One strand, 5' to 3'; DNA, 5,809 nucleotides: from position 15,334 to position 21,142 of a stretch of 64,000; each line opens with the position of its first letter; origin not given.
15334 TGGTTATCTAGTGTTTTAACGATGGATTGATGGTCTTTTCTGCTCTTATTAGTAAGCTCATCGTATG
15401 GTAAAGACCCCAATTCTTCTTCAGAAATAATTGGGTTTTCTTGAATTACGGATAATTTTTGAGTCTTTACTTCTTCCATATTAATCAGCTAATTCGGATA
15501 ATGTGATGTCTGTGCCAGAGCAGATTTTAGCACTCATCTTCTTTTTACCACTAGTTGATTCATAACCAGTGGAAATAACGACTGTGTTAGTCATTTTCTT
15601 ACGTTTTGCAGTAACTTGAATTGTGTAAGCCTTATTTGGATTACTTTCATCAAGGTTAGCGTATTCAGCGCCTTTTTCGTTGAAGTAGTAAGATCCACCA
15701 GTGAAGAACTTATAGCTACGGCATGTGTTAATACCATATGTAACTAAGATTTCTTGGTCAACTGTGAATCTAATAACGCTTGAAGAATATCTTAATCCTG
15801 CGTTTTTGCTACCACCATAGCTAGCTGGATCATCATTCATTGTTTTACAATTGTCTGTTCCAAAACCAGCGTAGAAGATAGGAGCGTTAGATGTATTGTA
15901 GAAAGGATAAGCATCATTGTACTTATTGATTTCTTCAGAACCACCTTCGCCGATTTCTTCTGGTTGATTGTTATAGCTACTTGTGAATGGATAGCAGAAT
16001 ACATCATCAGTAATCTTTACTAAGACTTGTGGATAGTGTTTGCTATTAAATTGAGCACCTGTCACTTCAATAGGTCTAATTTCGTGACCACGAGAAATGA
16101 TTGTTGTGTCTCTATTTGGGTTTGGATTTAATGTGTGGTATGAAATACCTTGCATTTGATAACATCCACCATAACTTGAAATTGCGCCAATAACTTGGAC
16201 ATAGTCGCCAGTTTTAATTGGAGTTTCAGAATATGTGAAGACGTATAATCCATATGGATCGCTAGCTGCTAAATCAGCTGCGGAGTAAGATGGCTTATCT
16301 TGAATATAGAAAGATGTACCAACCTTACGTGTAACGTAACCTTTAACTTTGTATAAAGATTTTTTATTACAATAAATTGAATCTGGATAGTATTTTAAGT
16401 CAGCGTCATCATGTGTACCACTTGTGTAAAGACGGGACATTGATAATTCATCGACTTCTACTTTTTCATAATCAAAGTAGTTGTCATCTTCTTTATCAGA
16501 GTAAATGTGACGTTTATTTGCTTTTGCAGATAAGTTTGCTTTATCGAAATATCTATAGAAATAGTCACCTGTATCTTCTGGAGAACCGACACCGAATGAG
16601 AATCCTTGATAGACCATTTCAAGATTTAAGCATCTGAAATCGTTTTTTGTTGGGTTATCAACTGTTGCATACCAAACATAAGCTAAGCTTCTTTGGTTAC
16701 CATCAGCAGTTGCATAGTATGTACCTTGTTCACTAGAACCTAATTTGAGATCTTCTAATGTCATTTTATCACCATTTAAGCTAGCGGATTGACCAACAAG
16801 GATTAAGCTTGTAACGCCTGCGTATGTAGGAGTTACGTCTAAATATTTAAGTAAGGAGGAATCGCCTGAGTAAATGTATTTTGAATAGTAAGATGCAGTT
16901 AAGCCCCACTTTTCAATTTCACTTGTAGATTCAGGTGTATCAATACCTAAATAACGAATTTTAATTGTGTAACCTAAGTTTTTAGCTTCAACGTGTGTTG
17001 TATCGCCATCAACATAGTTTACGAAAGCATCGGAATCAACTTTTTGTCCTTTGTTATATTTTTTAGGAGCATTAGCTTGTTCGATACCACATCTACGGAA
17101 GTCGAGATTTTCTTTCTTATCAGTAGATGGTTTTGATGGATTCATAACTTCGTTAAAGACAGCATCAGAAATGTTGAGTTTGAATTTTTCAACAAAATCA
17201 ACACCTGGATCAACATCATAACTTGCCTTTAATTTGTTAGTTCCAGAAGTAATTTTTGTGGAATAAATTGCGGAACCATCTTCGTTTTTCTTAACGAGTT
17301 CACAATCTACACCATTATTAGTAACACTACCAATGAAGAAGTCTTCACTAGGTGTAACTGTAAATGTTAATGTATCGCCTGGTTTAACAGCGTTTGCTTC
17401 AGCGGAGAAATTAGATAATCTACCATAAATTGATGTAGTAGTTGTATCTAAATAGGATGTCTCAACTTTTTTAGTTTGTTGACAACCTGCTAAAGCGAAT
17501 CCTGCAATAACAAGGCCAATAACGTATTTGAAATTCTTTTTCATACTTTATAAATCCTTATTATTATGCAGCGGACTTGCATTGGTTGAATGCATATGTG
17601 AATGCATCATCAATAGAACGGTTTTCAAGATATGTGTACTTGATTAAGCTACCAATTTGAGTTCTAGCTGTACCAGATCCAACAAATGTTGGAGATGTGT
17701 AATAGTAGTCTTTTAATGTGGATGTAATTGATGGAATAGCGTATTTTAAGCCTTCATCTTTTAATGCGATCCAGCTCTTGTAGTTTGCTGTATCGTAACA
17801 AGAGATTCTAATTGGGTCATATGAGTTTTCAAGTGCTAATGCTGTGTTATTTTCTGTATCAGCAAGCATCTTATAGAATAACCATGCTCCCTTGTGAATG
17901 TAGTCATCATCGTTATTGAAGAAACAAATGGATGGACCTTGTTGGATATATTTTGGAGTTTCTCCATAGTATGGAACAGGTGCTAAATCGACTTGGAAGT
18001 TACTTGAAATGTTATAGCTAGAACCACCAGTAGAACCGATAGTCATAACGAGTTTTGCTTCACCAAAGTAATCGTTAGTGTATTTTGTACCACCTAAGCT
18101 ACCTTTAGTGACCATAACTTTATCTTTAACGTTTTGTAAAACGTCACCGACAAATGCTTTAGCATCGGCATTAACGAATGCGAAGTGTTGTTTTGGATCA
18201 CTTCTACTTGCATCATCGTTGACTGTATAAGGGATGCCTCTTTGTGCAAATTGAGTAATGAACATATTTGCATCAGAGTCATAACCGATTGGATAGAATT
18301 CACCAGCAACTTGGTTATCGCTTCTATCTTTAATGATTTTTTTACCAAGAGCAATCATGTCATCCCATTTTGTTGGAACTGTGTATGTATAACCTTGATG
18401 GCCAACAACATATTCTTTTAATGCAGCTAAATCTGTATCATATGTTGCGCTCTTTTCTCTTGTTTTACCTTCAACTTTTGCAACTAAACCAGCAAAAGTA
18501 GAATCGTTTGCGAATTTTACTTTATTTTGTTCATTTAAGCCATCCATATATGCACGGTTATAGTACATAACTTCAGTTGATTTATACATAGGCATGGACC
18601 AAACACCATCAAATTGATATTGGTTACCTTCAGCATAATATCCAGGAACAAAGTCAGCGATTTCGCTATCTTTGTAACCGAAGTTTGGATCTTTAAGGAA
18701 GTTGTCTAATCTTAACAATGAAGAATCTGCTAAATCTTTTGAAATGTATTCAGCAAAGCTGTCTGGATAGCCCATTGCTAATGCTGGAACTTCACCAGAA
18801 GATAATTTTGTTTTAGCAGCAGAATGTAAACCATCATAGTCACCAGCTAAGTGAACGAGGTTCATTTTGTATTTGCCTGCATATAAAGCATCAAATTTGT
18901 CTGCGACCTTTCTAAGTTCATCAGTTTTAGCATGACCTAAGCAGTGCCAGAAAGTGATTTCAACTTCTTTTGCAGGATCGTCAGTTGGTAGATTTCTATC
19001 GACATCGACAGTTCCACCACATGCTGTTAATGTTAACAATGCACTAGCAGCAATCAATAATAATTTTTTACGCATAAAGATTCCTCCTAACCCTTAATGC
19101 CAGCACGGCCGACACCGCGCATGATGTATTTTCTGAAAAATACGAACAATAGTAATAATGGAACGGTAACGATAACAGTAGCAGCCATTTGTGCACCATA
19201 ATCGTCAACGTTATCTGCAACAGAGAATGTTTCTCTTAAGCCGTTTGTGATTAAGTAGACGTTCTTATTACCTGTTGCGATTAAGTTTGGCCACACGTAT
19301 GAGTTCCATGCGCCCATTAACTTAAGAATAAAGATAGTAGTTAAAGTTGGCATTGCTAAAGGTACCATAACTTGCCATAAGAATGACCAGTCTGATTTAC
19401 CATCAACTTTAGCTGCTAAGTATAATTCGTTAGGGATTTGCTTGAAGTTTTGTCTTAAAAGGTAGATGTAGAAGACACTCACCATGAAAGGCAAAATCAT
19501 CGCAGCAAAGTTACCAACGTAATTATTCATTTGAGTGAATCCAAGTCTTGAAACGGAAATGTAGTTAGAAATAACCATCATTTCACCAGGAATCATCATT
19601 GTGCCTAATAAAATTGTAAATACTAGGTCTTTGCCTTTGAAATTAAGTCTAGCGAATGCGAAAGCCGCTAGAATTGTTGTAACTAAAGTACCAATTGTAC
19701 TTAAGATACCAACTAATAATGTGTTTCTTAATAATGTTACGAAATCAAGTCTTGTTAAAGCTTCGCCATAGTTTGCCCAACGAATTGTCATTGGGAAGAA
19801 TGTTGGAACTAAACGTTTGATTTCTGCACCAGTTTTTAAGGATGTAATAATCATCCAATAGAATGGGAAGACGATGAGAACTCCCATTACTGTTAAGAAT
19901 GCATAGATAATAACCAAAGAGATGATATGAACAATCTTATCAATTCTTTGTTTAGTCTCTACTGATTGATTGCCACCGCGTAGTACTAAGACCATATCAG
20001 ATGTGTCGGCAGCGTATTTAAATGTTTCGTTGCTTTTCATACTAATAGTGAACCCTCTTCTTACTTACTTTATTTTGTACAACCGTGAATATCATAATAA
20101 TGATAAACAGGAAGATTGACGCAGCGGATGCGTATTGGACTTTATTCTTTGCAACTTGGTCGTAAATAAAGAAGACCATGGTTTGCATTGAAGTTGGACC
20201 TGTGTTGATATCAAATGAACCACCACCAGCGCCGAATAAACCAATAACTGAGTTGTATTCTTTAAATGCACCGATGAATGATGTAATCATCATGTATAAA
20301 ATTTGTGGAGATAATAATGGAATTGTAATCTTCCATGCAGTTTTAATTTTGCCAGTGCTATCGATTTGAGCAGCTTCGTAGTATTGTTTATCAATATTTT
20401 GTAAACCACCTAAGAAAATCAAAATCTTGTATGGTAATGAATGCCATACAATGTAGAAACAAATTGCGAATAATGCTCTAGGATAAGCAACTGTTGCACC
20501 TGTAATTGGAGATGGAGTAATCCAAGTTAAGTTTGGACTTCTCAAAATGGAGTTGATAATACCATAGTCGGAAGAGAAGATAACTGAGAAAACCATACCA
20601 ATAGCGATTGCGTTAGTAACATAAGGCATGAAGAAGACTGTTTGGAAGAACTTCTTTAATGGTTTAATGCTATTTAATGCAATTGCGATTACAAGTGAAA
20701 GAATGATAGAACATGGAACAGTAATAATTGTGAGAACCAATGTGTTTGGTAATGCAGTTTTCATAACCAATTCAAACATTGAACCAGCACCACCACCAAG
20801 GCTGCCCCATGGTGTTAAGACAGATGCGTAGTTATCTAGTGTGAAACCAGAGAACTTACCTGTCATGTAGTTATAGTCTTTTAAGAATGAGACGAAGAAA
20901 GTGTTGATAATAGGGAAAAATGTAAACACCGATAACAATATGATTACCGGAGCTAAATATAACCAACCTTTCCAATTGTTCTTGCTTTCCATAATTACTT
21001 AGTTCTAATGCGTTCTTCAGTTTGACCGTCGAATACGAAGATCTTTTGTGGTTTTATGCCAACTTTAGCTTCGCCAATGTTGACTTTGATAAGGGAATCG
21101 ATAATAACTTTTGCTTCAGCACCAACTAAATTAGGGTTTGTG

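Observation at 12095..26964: Ten-gene surface operon combining nuclease, 5'-nucleotidase, OB/Ig lipoprotein, CUT1-type ABC importer and RDD-like proteins: candidate nucleic-acid capture, degradation and uptake system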

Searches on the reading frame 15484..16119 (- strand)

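Call 49: search_protein_families(library=pfam, max_evalue=1, proteins=[window:15484-16119:-])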
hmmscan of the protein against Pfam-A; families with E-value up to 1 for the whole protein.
seq(212 aa): 2 families
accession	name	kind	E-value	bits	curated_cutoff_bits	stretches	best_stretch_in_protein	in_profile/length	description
PF18338.7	BppL_N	-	0.14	12.3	25.8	1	177-194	2-19/25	Lower baseplate protein N-terminal domain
PF16359.11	RcsD_ABL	-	0.25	12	27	1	146-184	26-64/103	RcsD-ABL domain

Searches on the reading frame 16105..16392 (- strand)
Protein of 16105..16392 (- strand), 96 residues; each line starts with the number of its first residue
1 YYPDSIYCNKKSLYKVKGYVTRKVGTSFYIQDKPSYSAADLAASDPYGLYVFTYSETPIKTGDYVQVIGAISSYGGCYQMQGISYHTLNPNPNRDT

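Call 49: search_protein_families(library=pfam, max_evalue=1, proteins=[window:16105-16392:-])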
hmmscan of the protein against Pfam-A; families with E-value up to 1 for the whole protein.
seq(96 aa): 3 families
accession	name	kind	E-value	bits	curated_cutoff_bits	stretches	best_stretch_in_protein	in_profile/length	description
PF01336.31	tRNA_anti-codon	-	0.054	13.9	27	1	58-81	44-68/75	OB-fold nucleic acid binding domain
PF16100.11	RMI2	-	0.18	12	29.4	1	48-74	71-97/132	RecQ-mediated genome instability protein 2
PF12425.13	DUF3673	-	0.26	11.6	22.3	0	3-18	33-48/53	Protein of unknown function (DUF3673)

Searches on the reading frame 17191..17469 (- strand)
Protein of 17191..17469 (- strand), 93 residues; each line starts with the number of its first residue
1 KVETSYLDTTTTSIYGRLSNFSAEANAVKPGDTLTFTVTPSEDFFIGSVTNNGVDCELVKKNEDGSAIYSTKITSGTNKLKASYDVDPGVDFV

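Call 49: search_protein_families(library=pfam, max_evalue=1, proteins=[window:17191-17469:-])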
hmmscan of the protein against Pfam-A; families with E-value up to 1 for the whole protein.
seq(93 aa): 2 families
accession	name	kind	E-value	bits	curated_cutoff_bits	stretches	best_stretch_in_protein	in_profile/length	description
PF16640.11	Big_3_5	-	0.00061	20.7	35.5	1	23-87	3-72/88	Bacterial Ig-like domain (group 3)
PF17961.7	Big_8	-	0.028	15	22.9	1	20-82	13-71/103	Bacterial Ig domain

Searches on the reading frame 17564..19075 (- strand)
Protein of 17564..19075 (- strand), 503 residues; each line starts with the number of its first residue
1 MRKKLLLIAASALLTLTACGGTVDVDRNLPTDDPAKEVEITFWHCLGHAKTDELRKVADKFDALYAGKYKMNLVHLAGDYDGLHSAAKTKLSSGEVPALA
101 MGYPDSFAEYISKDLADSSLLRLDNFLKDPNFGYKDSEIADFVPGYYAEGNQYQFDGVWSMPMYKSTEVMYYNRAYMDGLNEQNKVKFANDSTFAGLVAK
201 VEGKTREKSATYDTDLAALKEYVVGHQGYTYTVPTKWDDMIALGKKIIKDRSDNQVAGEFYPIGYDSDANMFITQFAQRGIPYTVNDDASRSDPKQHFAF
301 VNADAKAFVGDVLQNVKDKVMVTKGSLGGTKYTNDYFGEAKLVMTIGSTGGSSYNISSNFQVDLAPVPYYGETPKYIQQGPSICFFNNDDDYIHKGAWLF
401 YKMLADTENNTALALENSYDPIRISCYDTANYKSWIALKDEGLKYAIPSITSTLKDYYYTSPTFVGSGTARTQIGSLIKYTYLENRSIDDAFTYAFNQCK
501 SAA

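Call 4: search_protein_families(library=pfam, proteins=[window:17564-19075:-], max_evalue=0.01)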
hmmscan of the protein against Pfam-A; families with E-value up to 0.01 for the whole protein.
window:17564-19075:- (503 aa): 1 family
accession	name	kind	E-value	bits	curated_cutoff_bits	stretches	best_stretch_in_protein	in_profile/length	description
PF13416.11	SBP_bac_8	-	1.4e-16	61.6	27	2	211-438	98-277/279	Bacterial extracellular solute-binding protein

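Call 5: search_protein_families(library=ncbifam, proteins=[window:17564-19075:-], max_evalue=0.01)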
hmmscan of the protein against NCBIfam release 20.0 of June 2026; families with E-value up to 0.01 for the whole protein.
window:17564-19075:- (503 aa): 3 families
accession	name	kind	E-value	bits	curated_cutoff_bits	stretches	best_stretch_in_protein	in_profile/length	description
NF008211.0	PRK10974.1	equivalog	2.9e-12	45.9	411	1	38-177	27-157/439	sn-glycerol-3-phosphate ABC transporter substrate-binding protein UgpB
NF045826.1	lipo_P68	equivalog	6.5e-10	38.1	200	1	3-369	3-372/669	P68 family surface lipoprotein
TIGR03850.1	bind_CPR_0540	equivalog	3.9e-06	25.7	299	0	5-178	6-171/437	carbohydrate ABC transporter substrate-binding protein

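Call 38: search_solved_structures(query=window:17564-19075:-, max_evalue=0.01)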
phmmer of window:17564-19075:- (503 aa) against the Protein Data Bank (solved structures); distinct sequences matched with E-value up to 0.01: 1.
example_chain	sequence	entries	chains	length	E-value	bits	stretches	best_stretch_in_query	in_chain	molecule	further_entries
9lff_A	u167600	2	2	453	7.2e-06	28.3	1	36-180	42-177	SN-glycerol-3-phophate ABC transporter, periplasmic SN-glycerol-3-phosphate-binding protei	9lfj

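Call 80: search_protein_families(library=ncbifam, alignment_id=A4, max_evalue=0.001)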
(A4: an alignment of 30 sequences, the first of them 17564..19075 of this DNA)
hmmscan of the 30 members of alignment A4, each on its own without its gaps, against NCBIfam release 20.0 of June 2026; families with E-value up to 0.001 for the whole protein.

A. member 1, window:17564-19075:- (503 aa): 3 families
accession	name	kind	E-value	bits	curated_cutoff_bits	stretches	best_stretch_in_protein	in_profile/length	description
NF008211.0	PRK10974.1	equivalog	2.9e-12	45.9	411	1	38-177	27-157/439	sn-glycerol-3-phosphate ABC transporter substrate-binding protein UgpB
NF045826.1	lipo_P68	equivalog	6.5e-10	38.1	200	1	3-369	3-372/669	P68 family surface lipoprotein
TIGR03850.1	bind_CPR_0540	equivalog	3.9e-06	25.7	299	0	5-178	6-171/437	carbohydrate ABC transporter substrate-binding protein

B. families by the number of members that match (of 30 scanned): 6 families
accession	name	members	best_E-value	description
NF008211.0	PRK10974.1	30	1.3e-17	sn-glycerol-3-phosphate ABC transporter substrate-binding protein UgpB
NF045826.1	lipo_P68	17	1.1e-17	P68 family surface lipoprotein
TIGR03850.1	bind_CPR_0540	16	7.3e-15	carbohydrate ABC transporter substrate-binding protein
TIGR03851.1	chitin_NgcE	8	1.7e-09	N-acetylglucosamine/diacetylchitobiose ABC transporter substrate-binding protein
NF040930.1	ABC_arch_GlcS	4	5.8e-05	glucose ABC transporter substrate-binding protein GlcS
NF041428.1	TrsH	1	2.7e-05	TrsH/TraH family protein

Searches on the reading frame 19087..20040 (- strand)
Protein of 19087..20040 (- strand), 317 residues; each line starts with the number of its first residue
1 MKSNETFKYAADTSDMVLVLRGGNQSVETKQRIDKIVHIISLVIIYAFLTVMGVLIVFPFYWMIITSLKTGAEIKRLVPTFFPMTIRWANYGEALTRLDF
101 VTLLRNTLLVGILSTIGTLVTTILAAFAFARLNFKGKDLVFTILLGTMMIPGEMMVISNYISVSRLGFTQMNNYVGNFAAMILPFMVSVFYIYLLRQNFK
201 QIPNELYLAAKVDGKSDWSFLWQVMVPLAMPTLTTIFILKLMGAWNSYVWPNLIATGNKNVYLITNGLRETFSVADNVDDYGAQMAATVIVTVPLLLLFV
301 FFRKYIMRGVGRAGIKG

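Call 4: search_protein_families(library=pfam, proteins=[window:19087-20040:-], max_evalue=0.01)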
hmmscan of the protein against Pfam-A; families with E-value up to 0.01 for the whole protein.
window:19087-20040:- (317 aa): 1 family
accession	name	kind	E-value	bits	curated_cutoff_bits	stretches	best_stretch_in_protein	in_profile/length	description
PF00528.27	BPD_transp_1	-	4.3e-17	62.9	26.4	1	123-310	6-182/184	Binding-protein-dependent transport system inner membrane component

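Call 5: search_protein_families(library=ncbifam, proteins=[window:19087-20040:-], max_evalue=0.01)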
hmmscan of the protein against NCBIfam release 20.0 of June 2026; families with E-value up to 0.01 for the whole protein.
window:19087-20040:- (317 aa): 14 families
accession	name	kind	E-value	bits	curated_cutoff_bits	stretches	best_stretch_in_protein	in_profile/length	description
NF008210.0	PRK10973.1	equivalog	6e-29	101.6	297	1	46-310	13-276/281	sn-glycerol-3-phosphate ABC transporter permease UgpE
NF040932.1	ABC_arch_GlcU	equivalog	1.9e-24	86.8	340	1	44-311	4-265/272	glucose ABC transporter permease GlcU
NF008231.0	PRK10998.1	equivalog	1.5e-21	77.3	261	1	42-317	13-296/296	maltose ABC transporter permease MalG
TIGR01581.1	Mo_ABC_porter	hypoth_equivalog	2e-10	40.6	210.3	1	86-241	5-168/225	ABC transporter permease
NF007047.0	PRK09500.1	equivalog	2.6e-09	37.1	326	1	45-240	7-192/257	spermidine/putrescine ABC transporter permease PotC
NF011624.0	PRK15050.1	equivalog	4.9e-09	35.7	247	1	34-312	17-292/297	2-aminoethylphosphonate ABC transporter permease subunit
NF040839.1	tungstate_WtpB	equivalog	6.3e-06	26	340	1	95-239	37-188/251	tungstate ABC transporter permease WtpB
NF006939.0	PRK09421.1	equivalog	6.7e-06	25.7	262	1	105-240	13-157/230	molybdate ABC transporter permease subunit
TIGR02141.1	modB_ABC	equivalog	9.2e-06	25.4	182.6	1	107-239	3-143/208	molybdate ABC transporter permease subunit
TIGR00969.1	3a0106s02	subfamily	2.7e-05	23.8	240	1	87-300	46-265/272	sulfate ABC transporter permease subunit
NF040733.1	ABC_perm_U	equivalog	2.8e-05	23.7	295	1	179-264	122-208/251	ABC transporter permease subunit SaoP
TIGR02139.1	permease_CysT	equivalog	0.00017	21.3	246.1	1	85-300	33-254/265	sulfate ABC transporter permease subunit CysT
NF008196.0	PRK10952.1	equivalog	0.0002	20.3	439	1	192-258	224-290/356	glycine betaine/L-proline ABC transporter permease ProW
TIGR03226.1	PhnU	equivalog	0.00069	19.1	283.45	0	43-308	44-306/311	2-aminoethylphosphonate ABC transporter permease subunit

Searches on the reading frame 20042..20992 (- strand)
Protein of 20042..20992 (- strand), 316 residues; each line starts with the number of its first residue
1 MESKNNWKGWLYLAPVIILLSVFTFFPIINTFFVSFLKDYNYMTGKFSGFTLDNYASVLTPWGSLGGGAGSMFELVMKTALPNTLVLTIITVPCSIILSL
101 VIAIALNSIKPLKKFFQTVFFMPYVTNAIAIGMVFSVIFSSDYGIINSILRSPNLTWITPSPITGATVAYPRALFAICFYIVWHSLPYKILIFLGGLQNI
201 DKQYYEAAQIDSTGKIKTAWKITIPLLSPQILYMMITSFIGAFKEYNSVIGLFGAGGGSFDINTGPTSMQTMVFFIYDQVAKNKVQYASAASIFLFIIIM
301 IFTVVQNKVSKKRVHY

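Call 4: search_protein_families(library=pfam, proteins=[window:20042-20992:-], max_evalue=0.01)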
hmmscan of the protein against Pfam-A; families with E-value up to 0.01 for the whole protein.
window:20042-20992:- (316 aa): 1 family
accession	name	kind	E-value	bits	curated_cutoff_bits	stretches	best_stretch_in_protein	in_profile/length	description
PF00528.27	BPD_transp_1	-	2e-16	60.7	26.4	1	96-313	2-181/184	Binding-protein-dependent transport system inner membrane component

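Call 5: search_protein_families(library=ncbifam, proteins=[window:20042-20992:-], max_evalue=0.01)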
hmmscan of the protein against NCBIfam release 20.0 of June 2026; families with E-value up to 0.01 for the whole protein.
window:20042-20992:- (316 aa): 13 families
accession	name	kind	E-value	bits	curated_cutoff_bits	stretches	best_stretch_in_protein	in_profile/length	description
NF007852.0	PRK10561.1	equivalog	2.4e-20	73.5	335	1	5-316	10-294/295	sn-glycerol-3-phosphate ABC transporter permease UgpA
NF008232.0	PRK10999.1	equivalog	1.3e-17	63.8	392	1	84-313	290-518/520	maltose ABC transporter permease MalF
TIGR01581.1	Mo_ABC_porter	hypoth_equivalog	6.7e-11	42.1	210.3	1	76-304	26-224/225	ABC transporter permease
TIGR02141.1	modB_ABC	equivalog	1.6e-10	41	182.6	1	84-309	3-205/208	molybdate ABC transporter permease subunit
TIGR00969.1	3a0106s02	subfamily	2.1e-08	34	240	1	77-308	59-268/272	sulfate ABC transporter permease subunit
NF040931.1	ABC_arch_GlcT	equivalog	3.4e-08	33.5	360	1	73-301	47-262/278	glucose ABC transporter permease GlcT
TIGR03262.1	PhnU2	equivalog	2.2e-07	29.9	593.25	1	78-312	53-259/546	putative 2-aminoethylphosphonate ABC transporter permease subunit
TIGR02140.1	permease_CysW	equivalog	5.9e-07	29.2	329.1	1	77-313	45-259/261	sulfate ABC transporter permease subunit CysW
NF007044.0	PRK09497.1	equivalog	9.3e-07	28.6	348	1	15-310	14-275/285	spermidine/putrescine ABC transporter permease PotB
TIGR02139.1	permease_CysT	equivalog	9.3e-06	25.4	246.1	1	81-309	52-258/265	sulfate ABC transporter permease subunit CysT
NF006939.0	PRK09421.1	equivalog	3.4e-05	23.4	262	1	84-312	15-222/230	molybdate ABC transporter permease subunit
NF008208.0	PRK10971.1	equivalog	0.00014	21.5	415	1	167-310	135-271/277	sulfate/thiosulfate ABC transporter permease CysT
NF007047.0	PRK09500.1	equivalog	0.0053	16.4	326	0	18-273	12-222/257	spermidine/putrescine ABC transporter permease PotC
